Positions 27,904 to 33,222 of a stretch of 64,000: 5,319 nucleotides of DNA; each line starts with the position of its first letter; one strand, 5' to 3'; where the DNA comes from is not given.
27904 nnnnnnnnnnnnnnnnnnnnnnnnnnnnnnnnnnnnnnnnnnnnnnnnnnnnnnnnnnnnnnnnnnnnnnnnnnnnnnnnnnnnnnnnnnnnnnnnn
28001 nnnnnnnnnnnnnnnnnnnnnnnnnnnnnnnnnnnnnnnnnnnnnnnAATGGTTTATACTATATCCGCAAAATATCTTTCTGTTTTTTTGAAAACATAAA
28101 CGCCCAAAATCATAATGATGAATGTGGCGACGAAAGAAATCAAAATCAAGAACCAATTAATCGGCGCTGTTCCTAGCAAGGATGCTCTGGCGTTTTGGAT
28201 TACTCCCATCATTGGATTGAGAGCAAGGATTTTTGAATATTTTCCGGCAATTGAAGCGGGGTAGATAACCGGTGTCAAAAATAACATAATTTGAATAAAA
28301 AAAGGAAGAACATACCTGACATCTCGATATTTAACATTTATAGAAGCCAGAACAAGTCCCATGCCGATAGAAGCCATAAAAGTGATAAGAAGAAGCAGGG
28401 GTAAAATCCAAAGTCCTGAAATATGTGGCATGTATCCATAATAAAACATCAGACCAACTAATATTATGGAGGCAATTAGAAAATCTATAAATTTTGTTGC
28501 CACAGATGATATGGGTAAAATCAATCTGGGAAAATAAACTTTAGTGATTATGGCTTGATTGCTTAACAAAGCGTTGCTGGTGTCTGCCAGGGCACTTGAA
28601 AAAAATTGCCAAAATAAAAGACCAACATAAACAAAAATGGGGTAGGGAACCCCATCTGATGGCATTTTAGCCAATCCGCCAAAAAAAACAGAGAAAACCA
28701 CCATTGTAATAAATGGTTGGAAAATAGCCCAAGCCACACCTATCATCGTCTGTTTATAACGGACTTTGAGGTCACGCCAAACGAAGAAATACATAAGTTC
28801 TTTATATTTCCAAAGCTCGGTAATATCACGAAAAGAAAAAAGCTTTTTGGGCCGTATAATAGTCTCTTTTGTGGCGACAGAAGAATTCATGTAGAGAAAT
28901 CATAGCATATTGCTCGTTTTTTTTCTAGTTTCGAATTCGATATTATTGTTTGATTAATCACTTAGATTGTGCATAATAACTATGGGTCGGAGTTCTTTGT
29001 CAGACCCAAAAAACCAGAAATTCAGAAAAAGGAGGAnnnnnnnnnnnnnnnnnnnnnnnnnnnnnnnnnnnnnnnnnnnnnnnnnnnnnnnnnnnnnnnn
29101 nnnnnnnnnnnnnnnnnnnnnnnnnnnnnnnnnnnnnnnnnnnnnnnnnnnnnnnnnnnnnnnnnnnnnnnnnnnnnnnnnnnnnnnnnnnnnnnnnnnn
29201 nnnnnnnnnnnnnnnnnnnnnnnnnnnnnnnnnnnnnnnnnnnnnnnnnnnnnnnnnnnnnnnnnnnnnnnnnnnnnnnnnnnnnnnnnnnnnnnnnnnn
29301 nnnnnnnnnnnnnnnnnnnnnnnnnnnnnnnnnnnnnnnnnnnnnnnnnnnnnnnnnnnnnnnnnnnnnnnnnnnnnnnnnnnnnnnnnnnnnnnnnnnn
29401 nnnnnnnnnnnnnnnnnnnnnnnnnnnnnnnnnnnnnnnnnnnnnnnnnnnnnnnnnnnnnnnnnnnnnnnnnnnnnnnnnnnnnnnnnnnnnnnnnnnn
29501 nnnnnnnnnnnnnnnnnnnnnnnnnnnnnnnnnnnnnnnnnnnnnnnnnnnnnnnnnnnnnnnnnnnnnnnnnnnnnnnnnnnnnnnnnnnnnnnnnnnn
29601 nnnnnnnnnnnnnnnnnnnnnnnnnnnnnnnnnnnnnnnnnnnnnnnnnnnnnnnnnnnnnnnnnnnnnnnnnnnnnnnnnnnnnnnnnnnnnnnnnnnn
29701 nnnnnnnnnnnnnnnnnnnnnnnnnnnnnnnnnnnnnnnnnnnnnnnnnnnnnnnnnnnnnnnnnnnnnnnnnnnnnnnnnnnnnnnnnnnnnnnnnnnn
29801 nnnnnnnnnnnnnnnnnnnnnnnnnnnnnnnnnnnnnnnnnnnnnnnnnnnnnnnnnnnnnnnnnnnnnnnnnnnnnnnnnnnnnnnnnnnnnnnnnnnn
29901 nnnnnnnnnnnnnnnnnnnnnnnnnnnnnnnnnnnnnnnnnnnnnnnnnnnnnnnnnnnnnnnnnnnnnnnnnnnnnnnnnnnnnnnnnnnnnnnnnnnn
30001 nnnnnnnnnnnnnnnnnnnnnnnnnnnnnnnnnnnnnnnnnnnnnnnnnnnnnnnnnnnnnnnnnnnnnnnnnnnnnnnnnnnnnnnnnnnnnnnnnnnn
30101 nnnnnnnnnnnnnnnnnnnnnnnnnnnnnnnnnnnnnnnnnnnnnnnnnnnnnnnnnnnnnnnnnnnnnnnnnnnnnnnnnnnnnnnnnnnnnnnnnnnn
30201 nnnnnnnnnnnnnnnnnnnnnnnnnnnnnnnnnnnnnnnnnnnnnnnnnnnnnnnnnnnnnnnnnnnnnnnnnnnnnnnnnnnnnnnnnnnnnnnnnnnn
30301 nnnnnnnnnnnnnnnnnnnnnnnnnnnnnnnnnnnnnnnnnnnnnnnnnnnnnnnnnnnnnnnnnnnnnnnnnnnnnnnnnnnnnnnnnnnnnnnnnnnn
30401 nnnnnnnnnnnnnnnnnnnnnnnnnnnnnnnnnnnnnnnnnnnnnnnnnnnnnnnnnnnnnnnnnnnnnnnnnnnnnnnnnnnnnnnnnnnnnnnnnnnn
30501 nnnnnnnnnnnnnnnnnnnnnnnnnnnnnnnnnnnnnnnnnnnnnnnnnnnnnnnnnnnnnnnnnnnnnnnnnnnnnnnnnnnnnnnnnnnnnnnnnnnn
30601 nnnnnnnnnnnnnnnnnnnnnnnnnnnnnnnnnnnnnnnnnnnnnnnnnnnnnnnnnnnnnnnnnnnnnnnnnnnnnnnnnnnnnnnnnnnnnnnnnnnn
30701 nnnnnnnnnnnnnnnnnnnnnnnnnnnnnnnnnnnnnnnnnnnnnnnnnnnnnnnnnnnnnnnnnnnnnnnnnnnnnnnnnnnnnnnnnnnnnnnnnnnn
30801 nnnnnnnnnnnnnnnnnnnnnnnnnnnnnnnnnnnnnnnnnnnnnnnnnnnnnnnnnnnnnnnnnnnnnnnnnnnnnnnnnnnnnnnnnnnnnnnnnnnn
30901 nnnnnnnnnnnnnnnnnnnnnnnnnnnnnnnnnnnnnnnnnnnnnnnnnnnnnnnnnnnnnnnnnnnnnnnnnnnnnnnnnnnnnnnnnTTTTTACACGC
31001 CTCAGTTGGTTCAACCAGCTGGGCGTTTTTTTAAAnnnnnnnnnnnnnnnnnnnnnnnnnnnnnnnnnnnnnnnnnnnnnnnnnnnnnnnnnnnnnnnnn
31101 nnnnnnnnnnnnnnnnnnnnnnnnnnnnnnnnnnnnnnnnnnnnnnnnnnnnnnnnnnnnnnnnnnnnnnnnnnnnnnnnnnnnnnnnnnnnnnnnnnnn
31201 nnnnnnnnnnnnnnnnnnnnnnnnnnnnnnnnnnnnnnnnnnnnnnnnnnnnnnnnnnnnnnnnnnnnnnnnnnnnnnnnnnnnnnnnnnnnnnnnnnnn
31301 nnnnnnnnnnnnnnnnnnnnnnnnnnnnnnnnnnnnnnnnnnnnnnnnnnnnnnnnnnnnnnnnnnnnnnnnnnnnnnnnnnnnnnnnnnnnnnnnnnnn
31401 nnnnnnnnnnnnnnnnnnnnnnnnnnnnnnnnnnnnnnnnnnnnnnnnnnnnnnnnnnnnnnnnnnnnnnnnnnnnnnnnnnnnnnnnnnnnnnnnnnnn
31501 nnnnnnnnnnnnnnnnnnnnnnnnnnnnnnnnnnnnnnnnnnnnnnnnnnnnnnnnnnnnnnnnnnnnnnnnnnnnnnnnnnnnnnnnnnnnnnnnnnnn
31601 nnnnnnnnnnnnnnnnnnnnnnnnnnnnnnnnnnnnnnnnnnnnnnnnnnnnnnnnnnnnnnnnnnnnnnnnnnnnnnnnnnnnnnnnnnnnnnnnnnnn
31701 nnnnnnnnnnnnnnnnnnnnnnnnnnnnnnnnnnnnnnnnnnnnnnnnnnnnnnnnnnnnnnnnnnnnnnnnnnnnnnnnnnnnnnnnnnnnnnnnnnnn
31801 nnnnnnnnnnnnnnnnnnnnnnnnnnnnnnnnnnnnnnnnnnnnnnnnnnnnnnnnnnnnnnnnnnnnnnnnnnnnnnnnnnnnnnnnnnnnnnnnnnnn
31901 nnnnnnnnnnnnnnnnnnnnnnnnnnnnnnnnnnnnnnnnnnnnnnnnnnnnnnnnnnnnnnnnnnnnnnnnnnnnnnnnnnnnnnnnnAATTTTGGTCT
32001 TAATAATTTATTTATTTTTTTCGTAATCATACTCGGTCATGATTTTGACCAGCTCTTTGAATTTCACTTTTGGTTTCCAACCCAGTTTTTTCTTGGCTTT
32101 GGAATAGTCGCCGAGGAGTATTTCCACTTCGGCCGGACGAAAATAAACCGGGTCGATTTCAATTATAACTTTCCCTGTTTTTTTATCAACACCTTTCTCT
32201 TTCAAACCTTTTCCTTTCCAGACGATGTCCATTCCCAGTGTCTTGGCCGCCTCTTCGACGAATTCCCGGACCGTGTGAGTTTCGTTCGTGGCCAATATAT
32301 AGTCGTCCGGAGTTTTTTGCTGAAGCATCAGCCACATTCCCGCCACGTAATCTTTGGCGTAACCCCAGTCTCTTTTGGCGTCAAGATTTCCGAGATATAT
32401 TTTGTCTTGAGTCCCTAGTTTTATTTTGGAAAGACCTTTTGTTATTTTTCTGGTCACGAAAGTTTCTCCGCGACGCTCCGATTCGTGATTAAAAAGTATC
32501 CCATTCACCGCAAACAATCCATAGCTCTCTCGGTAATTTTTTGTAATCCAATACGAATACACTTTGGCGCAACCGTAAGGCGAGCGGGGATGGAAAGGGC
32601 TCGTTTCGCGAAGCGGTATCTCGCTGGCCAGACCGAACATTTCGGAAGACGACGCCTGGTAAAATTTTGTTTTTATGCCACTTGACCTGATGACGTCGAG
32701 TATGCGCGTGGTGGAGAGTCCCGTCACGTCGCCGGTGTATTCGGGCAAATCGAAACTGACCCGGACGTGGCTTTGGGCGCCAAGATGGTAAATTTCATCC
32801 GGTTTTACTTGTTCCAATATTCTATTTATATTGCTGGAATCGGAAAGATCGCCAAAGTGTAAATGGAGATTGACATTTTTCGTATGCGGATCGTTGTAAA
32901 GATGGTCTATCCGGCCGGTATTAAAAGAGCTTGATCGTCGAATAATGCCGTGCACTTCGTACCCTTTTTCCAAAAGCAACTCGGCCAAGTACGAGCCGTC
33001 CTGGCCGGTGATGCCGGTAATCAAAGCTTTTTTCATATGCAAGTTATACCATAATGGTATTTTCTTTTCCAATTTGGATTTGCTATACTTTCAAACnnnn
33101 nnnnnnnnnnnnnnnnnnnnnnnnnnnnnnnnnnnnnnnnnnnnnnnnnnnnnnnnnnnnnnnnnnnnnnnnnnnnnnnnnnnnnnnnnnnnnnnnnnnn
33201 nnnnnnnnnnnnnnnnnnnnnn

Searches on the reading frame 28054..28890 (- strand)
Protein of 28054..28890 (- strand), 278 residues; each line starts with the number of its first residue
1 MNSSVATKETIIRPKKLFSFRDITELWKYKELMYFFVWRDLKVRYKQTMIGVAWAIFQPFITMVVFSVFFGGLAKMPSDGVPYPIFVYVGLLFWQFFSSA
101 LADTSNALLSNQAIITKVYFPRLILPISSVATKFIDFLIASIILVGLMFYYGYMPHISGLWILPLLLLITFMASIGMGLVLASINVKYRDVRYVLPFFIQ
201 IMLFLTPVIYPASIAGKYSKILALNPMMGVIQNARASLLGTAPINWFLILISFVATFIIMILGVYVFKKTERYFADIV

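Call 4: search_protein_families(library=pfam, proteins=[window:28054-28890:-])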
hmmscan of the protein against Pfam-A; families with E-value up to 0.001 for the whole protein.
window:28054-28890:- (278 aa): 1 family
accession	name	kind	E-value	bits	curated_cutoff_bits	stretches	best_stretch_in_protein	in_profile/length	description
PF01061.29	ABC2_membrane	-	4.9e-16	59.4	26.9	1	34-238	4-210/211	ABC-2 type transporter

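Call 5: search_protein_families(library=ncbifam, proteins=[window:28054-28890:-])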
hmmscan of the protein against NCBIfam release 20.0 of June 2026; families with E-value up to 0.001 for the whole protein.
window:28054-28890:- (278 aa): 1 family
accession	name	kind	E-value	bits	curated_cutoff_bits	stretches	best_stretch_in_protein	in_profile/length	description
NF050109.1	galactan_ABC_perm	equivalog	2.8e-21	76.2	380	1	19-268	10-262/272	galactan export ABC transporter permease subunit Wzm/RfbD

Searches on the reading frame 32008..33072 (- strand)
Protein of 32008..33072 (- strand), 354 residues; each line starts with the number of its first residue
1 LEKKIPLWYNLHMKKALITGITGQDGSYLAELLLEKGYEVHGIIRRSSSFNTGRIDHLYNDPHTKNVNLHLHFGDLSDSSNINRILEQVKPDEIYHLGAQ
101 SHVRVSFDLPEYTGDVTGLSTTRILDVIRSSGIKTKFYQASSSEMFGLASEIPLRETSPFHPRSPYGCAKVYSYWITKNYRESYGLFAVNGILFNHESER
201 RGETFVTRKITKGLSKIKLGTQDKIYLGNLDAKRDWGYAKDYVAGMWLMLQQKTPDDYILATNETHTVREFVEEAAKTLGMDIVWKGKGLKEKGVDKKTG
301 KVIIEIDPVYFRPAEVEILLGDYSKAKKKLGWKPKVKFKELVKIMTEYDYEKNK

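Call 12: search_protein_families(library=pfam, proteins=[window:32008-33072:-])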
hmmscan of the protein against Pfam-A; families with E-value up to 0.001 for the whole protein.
window:32008-33072:- (354 aa): 4 families
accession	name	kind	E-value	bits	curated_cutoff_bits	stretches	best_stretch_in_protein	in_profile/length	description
PF16363.11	GDP_Man_Dehyd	-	2.2e-153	511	27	1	17-345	1-332/332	GDP-mannose 4,6 dehydratase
PF01370.27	Epimerase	-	4.7e-74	249.2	20.9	1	16-259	1-238/240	NAD dependent epimerase/dehydratase family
PF04321.23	RmlD_sub_bind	-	9e-08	32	27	1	15-172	2-131/287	RmlD substrate binding domain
PF02719.21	Polysacc_synt_2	-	6.1e-05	22.8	20.2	1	17-105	2-92/293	Polysaccharide biosynthesis protein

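Call 55: search_protein_families(library=ncbifam, proteins=[window:32008-33072:-], max_evalue=1e-10)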
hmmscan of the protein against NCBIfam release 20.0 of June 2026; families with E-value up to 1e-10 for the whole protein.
window:32008-33072:- (354 aa): 7 families
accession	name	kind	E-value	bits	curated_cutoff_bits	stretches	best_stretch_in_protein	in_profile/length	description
TIGR01472.1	gmd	equivalog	7.1e-170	564.7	415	1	14-351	1-340/342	GDP-mannose 4,6-dehydratase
TIGR04180.1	EDH_00030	hypoth_equivalog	4.9e-29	101.3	475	1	17-336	2-296/297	NAD-dependent 4,6-dehydratase LegB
TIGR01181.1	dTDP_gluc_dehyt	equivalog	6.7e-27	94.4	365.1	1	16-348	2-310/321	dTDP-glucose 4,6-dehydratase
TIGR02622.1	CDP_4_6_dhtase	equivalog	9.7e-23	80.9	278.45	1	13-184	4-172/352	CDP-glucose 4,6-dehydratase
TIGR01179.1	galE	equivalog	1.9e-22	79.5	262.3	1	16-195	2-175/332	UDP-glucose 4-epimerase GalE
NF007582.0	PRK10217.1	equivalog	1.1e-13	51.1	698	1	13-340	1-322/355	dTDP-glucose 4,6-dehydratase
NF007490.0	PRK10084.1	subfamily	6.9e-12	45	649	0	70-347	53-332/361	dTDP-glucose 4,6-dehydratase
